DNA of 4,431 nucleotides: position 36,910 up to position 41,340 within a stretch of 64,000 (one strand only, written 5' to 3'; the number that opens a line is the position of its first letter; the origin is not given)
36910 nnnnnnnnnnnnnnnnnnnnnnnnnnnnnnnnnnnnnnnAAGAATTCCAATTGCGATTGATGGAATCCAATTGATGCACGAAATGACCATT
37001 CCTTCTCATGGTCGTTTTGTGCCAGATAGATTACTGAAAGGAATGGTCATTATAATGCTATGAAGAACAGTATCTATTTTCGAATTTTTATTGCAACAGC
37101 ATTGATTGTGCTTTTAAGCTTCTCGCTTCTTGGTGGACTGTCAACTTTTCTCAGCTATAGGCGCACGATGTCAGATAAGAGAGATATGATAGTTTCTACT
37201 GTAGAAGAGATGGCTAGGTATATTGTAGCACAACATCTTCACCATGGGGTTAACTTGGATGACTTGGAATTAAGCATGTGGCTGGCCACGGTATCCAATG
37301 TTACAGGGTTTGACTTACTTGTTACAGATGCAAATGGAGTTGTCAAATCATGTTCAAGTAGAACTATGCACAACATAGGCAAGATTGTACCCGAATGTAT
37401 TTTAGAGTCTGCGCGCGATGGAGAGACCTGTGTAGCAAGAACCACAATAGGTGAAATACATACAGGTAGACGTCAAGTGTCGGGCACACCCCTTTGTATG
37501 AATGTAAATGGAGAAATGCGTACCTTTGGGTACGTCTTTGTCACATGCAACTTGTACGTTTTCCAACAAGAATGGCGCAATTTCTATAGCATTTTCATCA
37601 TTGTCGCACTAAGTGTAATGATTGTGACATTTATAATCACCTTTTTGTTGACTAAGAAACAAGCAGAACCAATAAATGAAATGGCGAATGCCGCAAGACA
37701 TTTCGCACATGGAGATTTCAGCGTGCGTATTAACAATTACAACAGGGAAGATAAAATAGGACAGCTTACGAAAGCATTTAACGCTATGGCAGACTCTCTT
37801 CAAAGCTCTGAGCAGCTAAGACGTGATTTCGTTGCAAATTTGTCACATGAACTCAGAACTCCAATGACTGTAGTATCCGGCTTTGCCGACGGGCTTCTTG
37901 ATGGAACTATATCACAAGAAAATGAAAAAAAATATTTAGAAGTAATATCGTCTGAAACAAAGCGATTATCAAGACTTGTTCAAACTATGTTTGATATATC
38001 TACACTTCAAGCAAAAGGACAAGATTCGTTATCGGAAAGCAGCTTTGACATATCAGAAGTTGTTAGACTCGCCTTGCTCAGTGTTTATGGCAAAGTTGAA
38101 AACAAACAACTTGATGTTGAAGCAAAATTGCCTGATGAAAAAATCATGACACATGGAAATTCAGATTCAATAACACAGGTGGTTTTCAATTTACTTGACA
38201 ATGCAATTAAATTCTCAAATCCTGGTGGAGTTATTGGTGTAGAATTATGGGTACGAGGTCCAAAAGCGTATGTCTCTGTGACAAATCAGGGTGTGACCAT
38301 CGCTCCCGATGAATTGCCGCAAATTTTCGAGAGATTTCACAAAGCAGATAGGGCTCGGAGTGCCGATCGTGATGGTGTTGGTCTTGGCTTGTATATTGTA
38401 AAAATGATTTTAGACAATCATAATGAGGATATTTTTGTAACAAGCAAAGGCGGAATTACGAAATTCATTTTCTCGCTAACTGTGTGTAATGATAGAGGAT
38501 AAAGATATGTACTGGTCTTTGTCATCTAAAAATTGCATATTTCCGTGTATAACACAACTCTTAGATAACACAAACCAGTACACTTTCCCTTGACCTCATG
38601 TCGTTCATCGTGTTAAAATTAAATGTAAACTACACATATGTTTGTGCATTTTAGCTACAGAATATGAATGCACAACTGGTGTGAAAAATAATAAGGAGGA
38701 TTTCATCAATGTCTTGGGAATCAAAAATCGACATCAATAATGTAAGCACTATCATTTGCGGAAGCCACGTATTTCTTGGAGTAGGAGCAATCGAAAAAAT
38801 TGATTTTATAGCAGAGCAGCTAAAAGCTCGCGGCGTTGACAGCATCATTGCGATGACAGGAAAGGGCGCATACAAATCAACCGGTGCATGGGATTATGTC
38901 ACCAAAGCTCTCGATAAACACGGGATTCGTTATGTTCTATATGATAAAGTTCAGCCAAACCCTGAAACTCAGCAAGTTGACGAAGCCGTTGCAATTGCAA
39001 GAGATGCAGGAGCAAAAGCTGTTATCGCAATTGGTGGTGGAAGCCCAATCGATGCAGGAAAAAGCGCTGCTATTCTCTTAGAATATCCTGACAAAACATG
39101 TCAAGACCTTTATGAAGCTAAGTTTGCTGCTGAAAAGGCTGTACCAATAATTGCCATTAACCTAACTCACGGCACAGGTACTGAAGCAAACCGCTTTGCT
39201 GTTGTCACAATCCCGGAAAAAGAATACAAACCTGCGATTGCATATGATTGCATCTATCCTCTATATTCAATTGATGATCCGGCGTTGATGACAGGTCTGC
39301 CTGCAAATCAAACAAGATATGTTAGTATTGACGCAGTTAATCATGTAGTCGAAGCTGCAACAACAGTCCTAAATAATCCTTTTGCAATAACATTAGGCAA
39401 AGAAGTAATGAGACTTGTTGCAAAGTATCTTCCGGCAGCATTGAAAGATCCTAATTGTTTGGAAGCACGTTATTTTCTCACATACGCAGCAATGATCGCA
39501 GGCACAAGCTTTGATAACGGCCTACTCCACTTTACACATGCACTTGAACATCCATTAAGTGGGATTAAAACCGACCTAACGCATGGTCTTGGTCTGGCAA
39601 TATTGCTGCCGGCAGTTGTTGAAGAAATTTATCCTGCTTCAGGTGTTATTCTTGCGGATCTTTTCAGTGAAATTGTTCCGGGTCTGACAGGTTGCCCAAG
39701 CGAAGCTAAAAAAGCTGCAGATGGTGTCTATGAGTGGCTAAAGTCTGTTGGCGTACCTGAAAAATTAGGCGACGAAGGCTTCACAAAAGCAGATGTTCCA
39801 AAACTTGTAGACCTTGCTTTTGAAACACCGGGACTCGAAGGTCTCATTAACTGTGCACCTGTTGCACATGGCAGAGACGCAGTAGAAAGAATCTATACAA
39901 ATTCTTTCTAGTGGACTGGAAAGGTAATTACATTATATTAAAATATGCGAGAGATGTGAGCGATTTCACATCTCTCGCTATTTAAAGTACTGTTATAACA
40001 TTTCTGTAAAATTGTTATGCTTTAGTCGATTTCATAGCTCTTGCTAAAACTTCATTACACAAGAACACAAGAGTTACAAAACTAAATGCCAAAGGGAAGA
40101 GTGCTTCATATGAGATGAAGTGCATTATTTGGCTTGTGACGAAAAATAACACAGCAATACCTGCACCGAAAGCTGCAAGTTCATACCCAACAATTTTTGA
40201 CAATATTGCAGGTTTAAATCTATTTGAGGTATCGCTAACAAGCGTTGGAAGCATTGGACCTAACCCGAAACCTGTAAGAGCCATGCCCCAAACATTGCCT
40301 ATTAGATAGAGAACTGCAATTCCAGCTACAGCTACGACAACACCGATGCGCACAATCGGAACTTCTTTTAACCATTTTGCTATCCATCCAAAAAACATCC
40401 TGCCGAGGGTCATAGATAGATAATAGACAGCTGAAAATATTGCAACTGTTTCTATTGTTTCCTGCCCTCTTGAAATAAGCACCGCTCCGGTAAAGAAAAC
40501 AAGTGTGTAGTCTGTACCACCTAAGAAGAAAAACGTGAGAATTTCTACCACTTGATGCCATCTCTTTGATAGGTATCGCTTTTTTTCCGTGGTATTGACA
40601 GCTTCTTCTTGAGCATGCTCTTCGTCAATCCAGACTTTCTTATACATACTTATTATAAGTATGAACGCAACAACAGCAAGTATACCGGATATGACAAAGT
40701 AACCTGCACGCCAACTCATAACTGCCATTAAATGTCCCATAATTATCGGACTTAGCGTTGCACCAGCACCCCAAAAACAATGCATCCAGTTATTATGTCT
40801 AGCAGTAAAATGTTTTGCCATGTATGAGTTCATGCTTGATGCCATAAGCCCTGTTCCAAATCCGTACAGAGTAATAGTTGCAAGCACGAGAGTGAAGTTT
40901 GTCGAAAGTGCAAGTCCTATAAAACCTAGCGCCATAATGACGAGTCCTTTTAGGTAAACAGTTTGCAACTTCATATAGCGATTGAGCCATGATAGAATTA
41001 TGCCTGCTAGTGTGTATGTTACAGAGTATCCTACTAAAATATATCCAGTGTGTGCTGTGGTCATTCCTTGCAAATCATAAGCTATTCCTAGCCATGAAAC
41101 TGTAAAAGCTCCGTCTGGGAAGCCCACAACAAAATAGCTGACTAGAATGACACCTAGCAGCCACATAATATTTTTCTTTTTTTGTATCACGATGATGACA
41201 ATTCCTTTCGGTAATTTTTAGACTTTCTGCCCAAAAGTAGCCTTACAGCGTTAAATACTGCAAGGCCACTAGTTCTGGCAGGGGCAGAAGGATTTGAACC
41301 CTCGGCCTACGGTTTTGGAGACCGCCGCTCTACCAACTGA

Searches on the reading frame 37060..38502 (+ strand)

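Call 21: search_protein_families(library=pfam, proteins=[window:37060-38502:+], max_evalue=0.00001)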
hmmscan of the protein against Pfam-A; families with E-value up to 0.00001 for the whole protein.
window:37060-38502:+ (480 aa): 3 families
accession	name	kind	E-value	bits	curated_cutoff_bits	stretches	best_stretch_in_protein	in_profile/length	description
PF02518.31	HATPase_c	-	5e-22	78.9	26.4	1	367-473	2-107/111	Histidine kinase-, DNA gyrase B-, and HSP90-like ATPase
PF00512.31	HisKA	-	2.8e-18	66.1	26.9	1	254-318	2-65/66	His Kinase A (phospho-acceptor) domain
PF00672.30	HAMP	-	2.4e-12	47.4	25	1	197-248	2-52/53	HAMP domain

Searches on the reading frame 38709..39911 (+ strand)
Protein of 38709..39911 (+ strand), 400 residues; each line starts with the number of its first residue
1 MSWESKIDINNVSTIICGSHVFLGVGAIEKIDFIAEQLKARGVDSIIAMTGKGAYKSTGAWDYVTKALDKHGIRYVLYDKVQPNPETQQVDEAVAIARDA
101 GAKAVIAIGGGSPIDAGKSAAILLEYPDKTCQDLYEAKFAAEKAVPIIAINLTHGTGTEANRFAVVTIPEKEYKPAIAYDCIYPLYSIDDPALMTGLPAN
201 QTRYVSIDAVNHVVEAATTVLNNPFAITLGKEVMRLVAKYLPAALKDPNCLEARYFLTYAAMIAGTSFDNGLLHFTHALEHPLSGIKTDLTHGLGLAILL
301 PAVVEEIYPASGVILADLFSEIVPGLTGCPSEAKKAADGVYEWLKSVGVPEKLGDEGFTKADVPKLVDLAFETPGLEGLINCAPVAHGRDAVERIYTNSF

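Call 21: search_protein_families(library=pfam, proteins=[window:38709-39911:+], max_evalue=0.00001)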
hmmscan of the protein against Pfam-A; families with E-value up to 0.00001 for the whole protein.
window:38709-39911:+ (400 aa): 3 families
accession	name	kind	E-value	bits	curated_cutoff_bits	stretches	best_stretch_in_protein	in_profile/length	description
PF00465.25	Fe-ADH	-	1.5e-40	139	31.3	1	20-191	3-168/168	Iron-containing alcohol dehydrogenase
PF25137.1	ADH_Fe_C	-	3.3e-26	92.6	27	1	206-397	5-191/194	Fe-containing alcohol dehydrogenase family, C-terminal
PF13685.12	Fe-ADH_2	-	5.8e-08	33.3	28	1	35-125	11-98/149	Iron-containing alcohol dehydrogenase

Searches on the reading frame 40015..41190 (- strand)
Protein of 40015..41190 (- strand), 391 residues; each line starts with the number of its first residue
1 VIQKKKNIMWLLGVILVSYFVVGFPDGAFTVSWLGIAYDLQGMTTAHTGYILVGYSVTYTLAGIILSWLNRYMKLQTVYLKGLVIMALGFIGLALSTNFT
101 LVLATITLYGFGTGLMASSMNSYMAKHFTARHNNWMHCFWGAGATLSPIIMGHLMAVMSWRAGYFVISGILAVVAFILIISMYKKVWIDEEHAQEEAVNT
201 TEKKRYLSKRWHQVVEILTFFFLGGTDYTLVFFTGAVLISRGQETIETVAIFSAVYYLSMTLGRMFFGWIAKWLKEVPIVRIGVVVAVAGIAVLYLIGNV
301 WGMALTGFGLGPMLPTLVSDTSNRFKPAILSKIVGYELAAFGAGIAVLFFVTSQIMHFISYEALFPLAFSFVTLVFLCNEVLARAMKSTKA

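Call 21: search_protein_families(library=pfam, proteins=[window:40015-41190:-], max_evalue=0.00001)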
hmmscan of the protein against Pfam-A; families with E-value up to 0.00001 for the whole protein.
window:40015-41190:- (391 aa): 1 family
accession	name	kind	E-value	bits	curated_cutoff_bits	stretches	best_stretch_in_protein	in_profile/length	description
PF07690.21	MFS_1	-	3.1e-27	95.8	33.4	1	16-346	2-344/347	Major Facilitator Superfamily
